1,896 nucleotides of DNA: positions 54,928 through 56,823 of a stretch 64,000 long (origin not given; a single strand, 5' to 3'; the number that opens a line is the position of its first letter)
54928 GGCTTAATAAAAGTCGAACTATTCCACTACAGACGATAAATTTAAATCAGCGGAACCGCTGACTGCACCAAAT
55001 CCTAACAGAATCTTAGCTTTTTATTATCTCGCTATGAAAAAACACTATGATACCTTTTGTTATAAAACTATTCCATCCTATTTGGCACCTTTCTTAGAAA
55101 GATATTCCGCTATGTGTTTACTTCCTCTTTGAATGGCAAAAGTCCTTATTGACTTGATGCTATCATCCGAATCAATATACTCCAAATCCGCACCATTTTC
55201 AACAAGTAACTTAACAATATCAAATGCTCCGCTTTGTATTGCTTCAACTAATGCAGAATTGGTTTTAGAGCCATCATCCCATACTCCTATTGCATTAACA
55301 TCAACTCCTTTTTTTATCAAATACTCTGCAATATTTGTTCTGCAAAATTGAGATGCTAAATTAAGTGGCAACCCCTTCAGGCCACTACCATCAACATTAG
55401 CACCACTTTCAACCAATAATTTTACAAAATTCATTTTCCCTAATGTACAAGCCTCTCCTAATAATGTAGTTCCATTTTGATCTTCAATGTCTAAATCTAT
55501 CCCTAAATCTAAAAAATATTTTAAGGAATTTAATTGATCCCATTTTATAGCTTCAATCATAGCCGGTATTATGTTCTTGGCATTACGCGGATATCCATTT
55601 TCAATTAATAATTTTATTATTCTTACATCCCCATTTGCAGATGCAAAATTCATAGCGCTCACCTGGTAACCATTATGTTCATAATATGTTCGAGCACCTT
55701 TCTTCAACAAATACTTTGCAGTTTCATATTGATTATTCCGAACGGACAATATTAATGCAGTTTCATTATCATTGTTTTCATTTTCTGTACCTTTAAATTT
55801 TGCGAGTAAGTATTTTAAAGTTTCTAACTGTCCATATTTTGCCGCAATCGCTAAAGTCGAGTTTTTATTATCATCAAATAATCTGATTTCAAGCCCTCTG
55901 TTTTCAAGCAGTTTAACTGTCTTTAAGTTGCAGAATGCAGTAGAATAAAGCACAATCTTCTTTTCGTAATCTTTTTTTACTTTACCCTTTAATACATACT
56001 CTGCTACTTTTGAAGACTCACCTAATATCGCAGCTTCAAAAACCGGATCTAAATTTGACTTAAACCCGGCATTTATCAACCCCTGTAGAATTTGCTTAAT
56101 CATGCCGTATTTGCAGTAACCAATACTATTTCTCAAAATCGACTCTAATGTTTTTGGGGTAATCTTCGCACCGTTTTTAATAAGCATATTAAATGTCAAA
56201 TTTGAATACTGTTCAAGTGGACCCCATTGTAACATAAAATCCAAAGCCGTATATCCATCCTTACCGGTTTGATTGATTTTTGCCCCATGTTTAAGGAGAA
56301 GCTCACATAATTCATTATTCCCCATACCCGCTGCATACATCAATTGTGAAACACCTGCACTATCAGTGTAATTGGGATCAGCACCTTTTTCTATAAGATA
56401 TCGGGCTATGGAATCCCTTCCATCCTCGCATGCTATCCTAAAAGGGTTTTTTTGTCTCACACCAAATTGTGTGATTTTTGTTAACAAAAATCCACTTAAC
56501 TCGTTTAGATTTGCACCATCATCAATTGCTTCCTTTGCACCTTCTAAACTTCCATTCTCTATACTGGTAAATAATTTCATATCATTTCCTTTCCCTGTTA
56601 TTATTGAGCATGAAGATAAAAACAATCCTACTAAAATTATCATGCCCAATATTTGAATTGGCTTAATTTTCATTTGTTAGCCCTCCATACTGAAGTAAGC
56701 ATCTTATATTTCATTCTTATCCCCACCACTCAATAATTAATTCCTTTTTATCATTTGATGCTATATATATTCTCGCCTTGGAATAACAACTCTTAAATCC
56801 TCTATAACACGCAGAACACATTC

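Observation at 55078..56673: Exported ankyrin-repeat lipoprotein in the immunity-gene position of the Rhs locus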

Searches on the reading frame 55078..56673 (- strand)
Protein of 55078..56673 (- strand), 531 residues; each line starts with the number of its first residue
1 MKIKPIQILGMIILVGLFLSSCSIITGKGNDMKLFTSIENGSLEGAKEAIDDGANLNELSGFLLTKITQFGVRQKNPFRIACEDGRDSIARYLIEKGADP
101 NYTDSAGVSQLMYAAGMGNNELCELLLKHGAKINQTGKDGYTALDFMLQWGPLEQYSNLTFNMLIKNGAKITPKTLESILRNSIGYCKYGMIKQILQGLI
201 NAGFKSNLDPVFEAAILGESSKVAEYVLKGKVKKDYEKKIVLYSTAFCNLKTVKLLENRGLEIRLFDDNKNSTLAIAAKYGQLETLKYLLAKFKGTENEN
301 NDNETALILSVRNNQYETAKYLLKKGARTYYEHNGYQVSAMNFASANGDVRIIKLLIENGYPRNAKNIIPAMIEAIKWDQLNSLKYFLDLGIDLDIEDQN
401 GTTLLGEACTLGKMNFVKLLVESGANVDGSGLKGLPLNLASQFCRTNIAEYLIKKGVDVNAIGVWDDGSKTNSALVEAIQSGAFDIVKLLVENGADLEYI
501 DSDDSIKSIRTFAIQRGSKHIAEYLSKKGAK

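Call 6: search_protein_families(library=pfam, proteins=[window:55078-56673:-], max_evalue=0.01)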
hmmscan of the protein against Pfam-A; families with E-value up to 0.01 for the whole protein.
window:55078-56673:- (531 aa): 7 families
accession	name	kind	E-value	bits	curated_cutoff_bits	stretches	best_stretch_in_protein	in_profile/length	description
PF12796.13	Ank_2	-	1.4e-57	192.7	27.3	7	249-328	9-85/90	Ankyrin repeats (3 copies)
PF00023.36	Ank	-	6.1e-39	130.3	21.1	2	111-137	6-32/33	Ankyrin repeat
PF13637.12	Ank_4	-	9.5e-39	131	22.7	7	276-323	3-50/50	Ankyrin repeats (many copies)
PF13606.12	Ank_3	-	3.3e-37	122.2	22.3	1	76-101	4-29/30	Ankyrin repeat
PF13857.12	Ank_5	-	1.5e-27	95.8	27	1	93-145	1-54/56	Ankyrin repeats (many copies)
PF23745.1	ANK_LRRK2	-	8.2e-08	32.6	27.5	0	56-134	13-91/130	LRRK2 ANK repeat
PF24521.3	Ank_KRIT1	-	7e-07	29.5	80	0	73-130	45-108/149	KRIT1 ankyrin-repeats domain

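Call 7: search_protein_families(library=ncbifam, proteins=[window:55078-56673:-], max_evalue=0.01)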
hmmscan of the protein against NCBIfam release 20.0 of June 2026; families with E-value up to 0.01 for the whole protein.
window:55078-56673:- (531 aa): 9 families
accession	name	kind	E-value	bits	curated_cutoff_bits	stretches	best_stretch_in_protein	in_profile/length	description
NF043029.1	T4SS_AnkY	equivalog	1e-24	86.9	600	3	371-429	461-519/543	Dot/Icm T4SS effector AnkY/LegA9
NF043028.1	T4SS_AnkX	equivalog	1.9e-22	79.3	1400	3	300-423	579-707/938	Dot/Icm T4SS effector AnkN/AnkX/LegA8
NF043023.1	T4SS_AnkH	equivalog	7e-21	74.5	600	2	86-170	44-123/467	Dot/Icm T4SS effector AnkH/LegA3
NF041931.2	MzaA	equivalog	2.9e-19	69.4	800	1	78-149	6-77/726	MZA anti-phage system associated sigma-70 family RNA polymerase sigma factor MzaA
NF043021.1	T4SS_AnkF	equivalog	9.1e-15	54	1000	1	370-427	587-645/917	Dot/Icm T4SS effector AnkF/LegA14/Ceg31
NF043022.1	T4SS_AnkG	equivalog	1.7e-12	46.8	500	1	75-146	366-442/455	Dot/Icm T4SS effector AnkG/AnkZ/LegA7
TIGR00870.1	trp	subfamily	2e-08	32.8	498.75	0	296-335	124-163/747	transient-receptor-potential calcium channel protein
NF043024.1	T4SS_AnkI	equivalog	1.9e-05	23.6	550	0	394-429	234-269/439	Dot/Icm T4SS effector AnkI/LegAS4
NF043020.1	T4SS_AnkD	equivalog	0.0031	16.5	500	0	470-502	80-112/426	Dot/Icm T4SS effector AnkD/LegA15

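Call 12: find_homologous_proteins(query=window:55078-56673:-, max_evalue=1e-10)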
Query window:55078-56673:- (531 aa): 1367 proteins with E <= 1e-10 among 8000 candidates; the best 120 are listed.
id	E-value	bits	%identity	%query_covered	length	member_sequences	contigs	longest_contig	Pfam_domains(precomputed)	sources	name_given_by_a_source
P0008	0.0e+0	1169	100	100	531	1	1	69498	PF13606.13,PF13857.13,PF23745.2,PF12796.14,PF00023.37,PF13637.13,PF24521.3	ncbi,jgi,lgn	ncbi:MAG: ankyrin repeat domain-containing protein [Clostridia bacterium]|jgi:ankyrin repeat protein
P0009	2.8e-129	450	47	97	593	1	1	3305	PF13606.13,PF13857.13,PF23745.2,PF12796.14,PF00023.37,PF13637.13,PF24521.3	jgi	-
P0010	9.7e-128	445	46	99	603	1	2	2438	PF13606.13,PF13857.13,PF23745.2,PF12796.14,PF00023.37,PF13637.13,PF24521.3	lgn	-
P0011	2.1e-119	418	43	98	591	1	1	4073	PF13606.13,PF13857.13,PF23745.2,PF12796.14,PF00023.37,PF13637.13,PF24521.3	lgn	-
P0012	1.9e-117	411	41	100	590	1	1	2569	PF13606.13,PF13857.13,PF23745.2,PF12796.14,PF00023.37,PF13637.13,PF24521.3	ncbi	-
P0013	2.5e-111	391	41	98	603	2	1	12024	PF13606.13,PF13857.13,PF23745.2,PF12796.14,PF00023.37,PF13637.13,PF24521.3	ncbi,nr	ncbi:MAG: ankyrin repeat domain-containing protein [Herbinix sp.]|nr:ankyrin repeat domain-containin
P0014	1.3e-109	385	41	99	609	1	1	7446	PF13606.13,PF13857.13,PF23745.2,PF12796.14,PF00023.37,PF13637.13,PF24521.3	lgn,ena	-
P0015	1.0e-108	383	41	99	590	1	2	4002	PF13606.13,PF13857.13,PF28177.1,PF23745.2,PF12796.14,PF00023.37,PF13637.13,PF24521.3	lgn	-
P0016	1.8e-108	382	41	100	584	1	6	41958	PF13606.13,PF13857.13,PF23745.2,PF12796.14,PF00023.37,PF13637.13,PF24521.3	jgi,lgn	jgi:ankyrin repeat protein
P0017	1.1e-107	379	44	99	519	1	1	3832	PF13606.13,PF13857.13,PF28177.1,PF23745.2,PF12796.14,PF00023.37,PF13637.13,PF24521.3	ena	-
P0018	7.5e-107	376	40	100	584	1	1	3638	PF13606.13,PF13857.13,PF23745.2,PF12796.14,PF00023.37,PF13637.13,PF24521.3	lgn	-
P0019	4.0e-106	374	40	100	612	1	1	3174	PF13606.13,PF13857.13,PF23745.2,PF12796.14,PF00023.37,PF13637.13,PF24521.3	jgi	jgi:ankyrin repeat protein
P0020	1.6e-105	372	42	99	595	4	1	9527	PF13606.13,PF13857.13,PF23745.2,PF12796.14,PF00023.37,PF13637.13,PF24521.3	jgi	-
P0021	4.8e-104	367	40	100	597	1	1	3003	PF13606.13,PF13857.13,PF23745.2,PF12796.14,PF00023.37,PF13637.13,PF24521.3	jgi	jgi:ankyrin repeat protein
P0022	6.5e-103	363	40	99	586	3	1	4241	PF13606.13,PF13857.13,PF23745.2,PF12796.14,PF00023.37,PF13637.13,PF25508.2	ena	-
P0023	5.5e-102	360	39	100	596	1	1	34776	PF13606.13,PF13857.13,PF23745.2,PF12796.14,PF00023.37,PF13637.13,PF24521.3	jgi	jgi:ankyrin repeat protein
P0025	3.3e-97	345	38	97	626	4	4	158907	PF13606.13,PF13857.13,PF23745.2,PF12796.14,PF00023.37,PF13637.13,PF24521.3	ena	-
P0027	3.7e-96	341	38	99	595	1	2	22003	PF13606.13,PF13857.13,PF23745.2,PF12796.14,PF00023.37,PF13637.13,PF24521.3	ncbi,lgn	-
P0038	1.1e-82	297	38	99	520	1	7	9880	PF13606.13,PF13857.13,PF23745.2,PF12796.14,PF00023.37,PF13637.13,PF24521.3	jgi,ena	jgi:ankyrin repeat protein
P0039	1.1e-78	284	36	99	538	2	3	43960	PF13606.13,PF13857.13,PF12796.14,PF00023.37,PF13637.13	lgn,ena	-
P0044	8.5e-74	267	35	95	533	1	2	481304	PF13606.13,PF13857.13,PF23745.2,PF12796.14,PF00023.37,PF13637.13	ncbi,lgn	-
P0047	6.5e-71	258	35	98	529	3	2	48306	PF13606.13,PF13857.13,PF23745.2,PF12796.14,PF00023.37,PF13637.13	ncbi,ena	-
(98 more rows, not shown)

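Call 14: find_encoding_contigs(protein=P0016, flank=10000, max_places=4)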
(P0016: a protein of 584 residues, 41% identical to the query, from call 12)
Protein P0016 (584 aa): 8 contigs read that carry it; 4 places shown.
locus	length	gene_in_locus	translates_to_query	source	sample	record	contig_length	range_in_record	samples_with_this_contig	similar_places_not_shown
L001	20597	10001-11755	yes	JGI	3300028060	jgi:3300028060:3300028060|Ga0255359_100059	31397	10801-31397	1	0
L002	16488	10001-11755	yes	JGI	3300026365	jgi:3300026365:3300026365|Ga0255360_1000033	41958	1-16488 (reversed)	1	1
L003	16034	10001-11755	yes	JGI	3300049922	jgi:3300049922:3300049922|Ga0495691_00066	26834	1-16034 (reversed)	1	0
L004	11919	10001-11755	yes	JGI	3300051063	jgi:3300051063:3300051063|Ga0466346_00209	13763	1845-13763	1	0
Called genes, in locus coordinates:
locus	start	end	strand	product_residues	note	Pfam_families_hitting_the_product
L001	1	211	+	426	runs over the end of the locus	-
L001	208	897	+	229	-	-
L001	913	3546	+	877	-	-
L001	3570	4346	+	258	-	-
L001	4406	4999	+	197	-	-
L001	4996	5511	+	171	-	-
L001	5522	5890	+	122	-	PF14107:DUF4280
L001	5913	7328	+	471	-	PF05954:Phage_GPD (weak)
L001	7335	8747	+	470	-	PF05954:Phage_GPD, PF04717:Phage_base_V (weak)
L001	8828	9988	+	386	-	PF14751:DUF4474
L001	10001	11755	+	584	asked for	PF12796:Ank_2, PF12796:Ank_2 (weak), PF12796:Ank_2, PF13857:Ank_5, PF13637:Ank_4, PF12796:Ank_2, PF12796:Ank_2, PF13857:Ank_5, +6 more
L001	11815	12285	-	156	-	-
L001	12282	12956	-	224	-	-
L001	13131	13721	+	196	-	-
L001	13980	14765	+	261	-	PF13565:HTH_32, PF00665:rve (weak)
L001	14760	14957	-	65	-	-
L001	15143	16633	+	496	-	PF05954:Phage_GPD (weak)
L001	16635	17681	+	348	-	-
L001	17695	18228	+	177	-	PF10004:DUF2247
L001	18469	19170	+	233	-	PF13495:Phage_int_SAM_4 (weak), PF00589:Phage_integrase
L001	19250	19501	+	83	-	-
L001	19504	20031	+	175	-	PF07791:Imm11 (weak)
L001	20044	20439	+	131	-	PF14107:DUF4280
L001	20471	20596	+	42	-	?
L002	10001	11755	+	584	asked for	PF12796:Ank_2, PF12796:Ank_2 (weak), PF12796:Ank_2, PF13857:Ank_5, PF13637:Ank_4, PF12796:Ank_2, PF12796:Ank_2, PF13857:Ank_5, +6 more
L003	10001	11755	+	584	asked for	PF12796:Ank_2, PF12796:Ank_2 (weak), PF12796:Ank_2, PF13857:Ank_5, PF13637:Ank_4, PF12796:Ank_2, PF12796:Ank_2, PF13857:Ank_5, +6 more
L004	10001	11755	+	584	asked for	PF12796:Ank_2, PF12796:Ank_2 (weak), PF12796:Ank_2, PF13857:Ank_5, PF13637:Ank_4, PF12796:Ank_2, PF12796:Ank_2, PF13857:Ank_5, +6 more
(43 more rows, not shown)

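Call 15: find_encoding_contigs(protein=P0023, flank=10000, max_places=3)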
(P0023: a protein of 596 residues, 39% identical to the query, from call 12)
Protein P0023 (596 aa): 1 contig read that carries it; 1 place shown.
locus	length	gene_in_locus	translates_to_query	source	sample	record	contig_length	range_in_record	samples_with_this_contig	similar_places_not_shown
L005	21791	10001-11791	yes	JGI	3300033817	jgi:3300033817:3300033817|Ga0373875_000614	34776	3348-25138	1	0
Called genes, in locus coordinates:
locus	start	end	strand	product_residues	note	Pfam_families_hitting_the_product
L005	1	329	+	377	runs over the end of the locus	-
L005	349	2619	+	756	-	PF01841:Transglut_core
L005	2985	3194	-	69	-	-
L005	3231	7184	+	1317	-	-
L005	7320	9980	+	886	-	PF14751:DUF4474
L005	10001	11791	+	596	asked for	PF12796:Ank_2, PF12796:Ank_2, PF13857:Ank_5, PF12796:Ank_2, PF12796:Ank_2, PF12796:Ank_2, PF13637:Ank_4, PF12796:Ank_2, +7 more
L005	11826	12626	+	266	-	PF02089:Palm_thioest (weak)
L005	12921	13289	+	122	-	-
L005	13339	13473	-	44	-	-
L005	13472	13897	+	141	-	PF00023:Ank (faint), PF12796:Ank_2, PF13606:Ank_3 (faint), PF13637:Ank_4 (weak), PF13857:Ank_5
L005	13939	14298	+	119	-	-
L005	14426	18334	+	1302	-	-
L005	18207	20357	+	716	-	PF00395:SLH (faint)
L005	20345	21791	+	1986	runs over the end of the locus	PF02368:Big_2 (weak), PF13243:SQHop_cyclase_C (faint)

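Call 18: find_encoding_contigs(protein=P0025, flank=8000, max_places=2)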
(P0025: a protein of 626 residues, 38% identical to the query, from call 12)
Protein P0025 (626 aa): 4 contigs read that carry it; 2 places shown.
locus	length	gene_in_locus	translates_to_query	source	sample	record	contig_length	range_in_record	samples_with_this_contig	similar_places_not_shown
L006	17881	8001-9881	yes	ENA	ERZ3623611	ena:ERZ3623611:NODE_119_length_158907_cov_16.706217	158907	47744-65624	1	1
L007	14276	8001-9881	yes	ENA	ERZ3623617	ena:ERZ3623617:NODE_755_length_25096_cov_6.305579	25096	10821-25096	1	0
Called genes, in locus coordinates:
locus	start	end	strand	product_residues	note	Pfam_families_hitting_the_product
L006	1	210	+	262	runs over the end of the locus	PF01832:Glucosaminidase, PF09374:PG_binding_3 (faint), PF01471:PG_binding_1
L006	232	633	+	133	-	-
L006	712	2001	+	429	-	PF00239:Resolvase, PF07508:Recombinase, PF13408:Zn_ribbon_recom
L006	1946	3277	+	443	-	PF00239:Resolvase, PF07508:Recombinase, PF13408:Zn_ribbon_recom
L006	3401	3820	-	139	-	-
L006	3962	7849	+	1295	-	PF01471:PG_binding_1, PF08823:PG_binding_2 (faint), PF09374:PG_binding_3 (faint), PF01471:PG_binding_1, PF14751:DUF4474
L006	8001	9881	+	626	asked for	PF12796:Ank_2 (weak), PF12796:Ank_2, PF13637:Ank_4 (weak), PF00023:Ank (weak), PF13637:Ank_4, PF12796:Ank_2, PF12796:Ank_2, PF13637:Ank_4, +5 more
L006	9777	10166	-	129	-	-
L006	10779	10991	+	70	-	-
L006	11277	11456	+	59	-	-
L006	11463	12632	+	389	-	PF02687:FtsX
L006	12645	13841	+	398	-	PF02687:FtsX (weak)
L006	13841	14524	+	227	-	PF02463:SMC_N, PF00005:ABC_tran, PF13304:AAA_21 (faint)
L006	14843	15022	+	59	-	-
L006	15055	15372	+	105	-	-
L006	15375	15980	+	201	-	PF00440:TetR_N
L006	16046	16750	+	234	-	PF02463:SMC_N (faint), PF00005:ABC_tran, PF13304:AAA_21 (faint)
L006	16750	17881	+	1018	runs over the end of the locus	PF12704:MacB_PCD, PF02687:FtsX, PF12704:MacB_PCD, PF02687:FtsX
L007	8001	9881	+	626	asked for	PF12796:Ank_2 (weak), PF12796:Ank_2, PF13637:Ank_4 (weak), PF00023:Ank (weak), PF13637:Ank_4, PF12796:Ank_2, PF12796:Ank_2, PF13637:Ank_4, +5 more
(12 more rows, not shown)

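Call 19: find_encoding_contigs(protein=P0044, flank=8000, max_places=2)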
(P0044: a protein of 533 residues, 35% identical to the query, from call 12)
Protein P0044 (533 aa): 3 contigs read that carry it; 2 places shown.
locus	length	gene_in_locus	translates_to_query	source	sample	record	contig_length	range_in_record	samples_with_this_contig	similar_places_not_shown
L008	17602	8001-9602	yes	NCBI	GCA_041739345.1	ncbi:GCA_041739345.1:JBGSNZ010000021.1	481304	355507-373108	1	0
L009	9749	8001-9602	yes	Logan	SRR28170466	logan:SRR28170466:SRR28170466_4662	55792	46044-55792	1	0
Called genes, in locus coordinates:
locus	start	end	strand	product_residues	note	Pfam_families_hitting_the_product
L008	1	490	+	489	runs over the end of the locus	-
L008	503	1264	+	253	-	-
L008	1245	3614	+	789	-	PF02463:SMC_N, PF13304:AAA_21 (faint)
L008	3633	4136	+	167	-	PF01661:Macro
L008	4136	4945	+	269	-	PF20016:ThsA_Macro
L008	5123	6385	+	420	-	-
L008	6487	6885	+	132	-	PF14206:Cys_rich_CPCC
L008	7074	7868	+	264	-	PF14317:YcxB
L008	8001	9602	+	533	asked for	PF00023:Ank (faint), PF13606:Ank_3 (faint), PF13857:Ank_5 (faint), PF12796:Ank_2 (weak), PF23745:ANK_LRRK2 (faint), PF12796:Ank_2, PF13637:Ank_4 (weak)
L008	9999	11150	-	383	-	PF14319:Zn_Tnp_IS91, PF04986:Y2_Tnp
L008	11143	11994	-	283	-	PF02899:Phage_int_SAM_1 (weak), PF13495:Phage_int_SAM_4, PF00589:Phage_integrase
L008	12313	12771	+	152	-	-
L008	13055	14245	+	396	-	-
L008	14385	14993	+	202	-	-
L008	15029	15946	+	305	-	PF02574:S-methyl_trans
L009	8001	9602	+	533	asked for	PF00023:Ank (faint), PF13606:Ank_3 (faint), PF13857:Ank_5 (faint), PF12796:Ank_2 (weak), PF23745:ANK_LRRK2 (faint), PF12796:Ank_2, PF13637:Ank_4 (weak)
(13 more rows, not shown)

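Call 20: find_encoding_contigs(protein=P0047, flank=8000, max_places=2)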
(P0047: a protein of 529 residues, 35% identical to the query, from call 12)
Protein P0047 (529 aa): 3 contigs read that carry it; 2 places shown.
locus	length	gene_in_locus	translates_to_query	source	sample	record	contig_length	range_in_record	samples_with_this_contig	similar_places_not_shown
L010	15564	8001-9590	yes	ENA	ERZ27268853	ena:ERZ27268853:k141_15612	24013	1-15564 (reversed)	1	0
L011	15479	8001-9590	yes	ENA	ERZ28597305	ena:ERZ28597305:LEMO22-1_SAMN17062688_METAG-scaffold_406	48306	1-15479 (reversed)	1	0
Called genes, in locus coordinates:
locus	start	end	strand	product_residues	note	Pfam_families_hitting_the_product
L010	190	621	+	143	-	PF22381:Staph_reg_Sar_Rot, PF01047:MarR, PF12802:MarR_2, PF13463:HTH_27 (weak)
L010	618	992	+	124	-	-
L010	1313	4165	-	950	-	PF13580:SIS_2, PF01380:SIS, PF01915:Glyco_hydro_3_C, PF14310:Fn3-like, PF00933:Glyco_hydro_3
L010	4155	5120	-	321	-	PF00480:ROK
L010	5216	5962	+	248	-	PF00165:HTH_AraC (weak), PF12833:HTH_18, PF00165:HTH_AraC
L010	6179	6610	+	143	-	-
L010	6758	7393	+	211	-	PF00302:CAT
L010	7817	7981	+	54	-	-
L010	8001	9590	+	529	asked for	PF13857:Ank_5 (faint), PF23745:ANK_LRRK2 (faint), PF00023:Ank (faint), PF13606:Ank_3 (faint), PF13637:Ank_4 (faint), PF12796:Ank_2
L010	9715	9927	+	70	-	-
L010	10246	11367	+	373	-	PF01381:HTH_3, PF13443:HTH_26 (faint), PF13560:HTH_31, PF14559:TPR_19 (faint)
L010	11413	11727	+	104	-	PF07883:Cupin_2 (weak)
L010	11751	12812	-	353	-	PF00248:Aldo_ket_red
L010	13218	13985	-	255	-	PF00561:Abhydrolase_1, PF12146:Hydrolase_4, PF12697:Abhydrolase_6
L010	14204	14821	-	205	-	-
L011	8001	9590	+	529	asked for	PF13857:Ank_5 (faint), PF23745:ANK_LRRK2 (faint), PF00023:Ank (faint), PF13606:Ank_3 (faint), PF13637:Ank_4 (faint), PF12796:Ank_2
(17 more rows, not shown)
